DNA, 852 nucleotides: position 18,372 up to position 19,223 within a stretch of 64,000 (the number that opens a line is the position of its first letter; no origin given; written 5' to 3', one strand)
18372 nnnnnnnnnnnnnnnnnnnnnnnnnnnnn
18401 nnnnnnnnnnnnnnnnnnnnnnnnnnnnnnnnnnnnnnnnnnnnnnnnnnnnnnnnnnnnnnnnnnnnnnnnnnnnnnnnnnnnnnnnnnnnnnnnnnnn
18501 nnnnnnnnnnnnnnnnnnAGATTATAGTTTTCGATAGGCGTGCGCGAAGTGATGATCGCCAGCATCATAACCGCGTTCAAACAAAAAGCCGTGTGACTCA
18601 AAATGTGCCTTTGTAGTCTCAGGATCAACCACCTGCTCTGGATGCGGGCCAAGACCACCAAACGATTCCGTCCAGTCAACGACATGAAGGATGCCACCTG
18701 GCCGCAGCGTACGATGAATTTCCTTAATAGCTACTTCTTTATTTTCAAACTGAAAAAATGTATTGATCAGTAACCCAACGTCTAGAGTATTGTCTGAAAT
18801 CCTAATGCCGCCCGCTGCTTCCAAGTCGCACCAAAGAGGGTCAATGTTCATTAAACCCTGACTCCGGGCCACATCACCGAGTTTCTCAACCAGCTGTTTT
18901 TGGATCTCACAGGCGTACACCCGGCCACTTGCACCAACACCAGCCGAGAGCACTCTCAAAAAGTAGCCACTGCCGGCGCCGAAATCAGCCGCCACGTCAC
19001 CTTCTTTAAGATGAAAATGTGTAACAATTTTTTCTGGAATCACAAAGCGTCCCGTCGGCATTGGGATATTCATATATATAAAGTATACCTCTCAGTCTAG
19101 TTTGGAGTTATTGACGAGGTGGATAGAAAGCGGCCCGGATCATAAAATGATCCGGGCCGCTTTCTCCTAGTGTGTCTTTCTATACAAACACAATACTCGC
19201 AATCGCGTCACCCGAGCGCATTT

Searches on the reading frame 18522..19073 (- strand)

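Call 3: search_protein_families(library=pfam, proteins=[window:18522-19073:-], max_evalue=1)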
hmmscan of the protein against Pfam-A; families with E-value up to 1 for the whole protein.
window:18522-19073:- (183 aa): 12 families
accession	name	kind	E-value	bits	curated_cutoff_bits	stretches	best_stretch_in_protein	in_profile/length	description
PF08241.18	Methyltransf_11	-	3.1e-12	47.4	21.2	1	30-130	2-94/95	Methyltransferase domain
PF13649.12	Methyltransf_25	-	1.2e-10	42.4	27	1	30-127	3-97/97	Methyltransferase domain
PF13847.12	Methyltransf_31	-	3.4e-09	37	27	1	23-135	2-113/145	Methyltransferase domain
PF01209.24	Ubie_methyltran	-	1.9e-08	34.4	20.1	1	17-134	40-154/233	ubiE/COQ5 methyltransferase family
PF08242.18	Methyltransf_12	-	8.7e-06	26.8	30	1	30-129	2-98/98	Methyltransferase domain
PF13489.12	Methyltransf_23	-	1.7e-05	25.1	27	1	30-138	28-123/164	Methyltransferase domain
PF01728.25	FtsJ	-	5.6e-05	23.6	24.1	1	15-65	11-61/181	FtsJ-like methyltransferase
PF01135.25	PCMT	-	0.00014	22.2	20.3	1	17-77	66-126/210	Protein-L-isoaspartate(D-aspartate) O-methyltransferase (PCMT)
PF13679.12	Methyltransf_32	-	0.0012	19.2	27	1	25-73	26-77/143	Methyltransferase domain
PF01269.23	Fibrillarin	-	0.0042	16.7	27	1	17-85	64-130/227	Fibrillarin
PF05148.21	Methyltransf_8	-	0.0058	17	27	1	81-136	110-161/219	Hypothetical methyltransferase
PF08704.16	GCD14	-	0.01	16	26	1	16-66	32-82/247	tRNA methyltransferase complex GCD14 subunit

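Call 4: search_protein_families(library=ncbifam, proteins=[window:18522-19073:-], max_evalue=1)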
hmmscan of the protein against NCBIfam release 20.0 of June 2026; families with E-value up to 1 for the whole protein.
window:18522-19073:- (183 aa): 32 families (the best 25 are shown)
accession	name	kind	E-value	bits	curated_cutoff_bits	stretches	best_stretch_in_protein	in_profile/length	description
NF008823.0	PRK11873.1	subfamily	1.4e-11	44.4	263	1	20-133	73-183/272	arsenite methyltransferase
NF001240.0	PRK00216.1-1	equivalog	6.1e-09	35.3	378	1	19-135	58-172/251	bifunctional demethylmenaquinone methyltransferase/2-methoxy-6-polyprenyl-1,4-benzoquinol methylase UbiE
NF047649.1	MTase_UXPK_star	exception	1e-08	34.5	460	1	21-133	74-183/283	methyltransferase/UXPK-star double selenoprotein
NF041537.1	ArsM_AhpD_UU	exception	2.4e-08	33.1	510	1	22-133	74-182/345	arsenite methyltransferase/AhpD domain selenoprotein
NF040538.1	methyl_ArsM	equivalog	6.8e-08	32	500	2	22-63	59-100/356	arsinothricin biosynthesis methyltransferase ArsM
NF052510.1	methyltran_MpqE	exception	1.3e-07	31.3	335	1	16-134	38-154/234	methyl-plastoquinone biosynthesis methyltransferase MpqE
NF041536.1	ArsM_DUF2284_UU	exception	3.7e-07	28.9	575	1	21-133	73-182/459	arsenite methyltransferase/DUF2284 domain selenoprotein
NF045667.1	MTase_DVU1556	equivalog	7.6e-07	28.8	155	1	11-137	9-125/213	DVU_1556 family methyltransferase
NF053511.1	tRNA_U34_MnmM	equivalog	2.7e-06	27.1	135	1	20-69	13-62/183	tRNA 5-(aminomethyl)-2-thiouridylate-methyltransferase MnmM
NF010549.0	PRK13942.1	equivalog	2.3e-05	24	282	1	19-78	72-131/215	protein-L-isoaspartate O-methyltransferase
NF001244.0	PRK00216.1-5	equivalog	0.00024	20.5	216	1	15-136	39-158/236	bifunctional demethylmenaquinone methyltransferase/2-methoxy-6-polyprenyl-1,4-benzoquinol methylase UbiE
NF001243.0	PRK00216.1-4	equivalog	0.0016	17.9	235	1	15-132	38-152/237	demethylmenaquinone methyltransferase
TIGR00080.1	pimt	equivalog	0.0019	18.1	159.05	1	16-73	69-126/216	protein-L-isoaspartate O-methyltransferase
TIGR01934.1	MenG_MenH_UbiE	subfamily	0.0021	17.4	158.35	1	15-136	30-146/223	ubiquinone/menaquinone biosynthesis methyltransferase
NF041675.1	sarc_dimgly_tmase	equivalog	0.0027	17.7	550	1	27-162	69-196/278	sarcosine/dimethylglycine N-methyltransferase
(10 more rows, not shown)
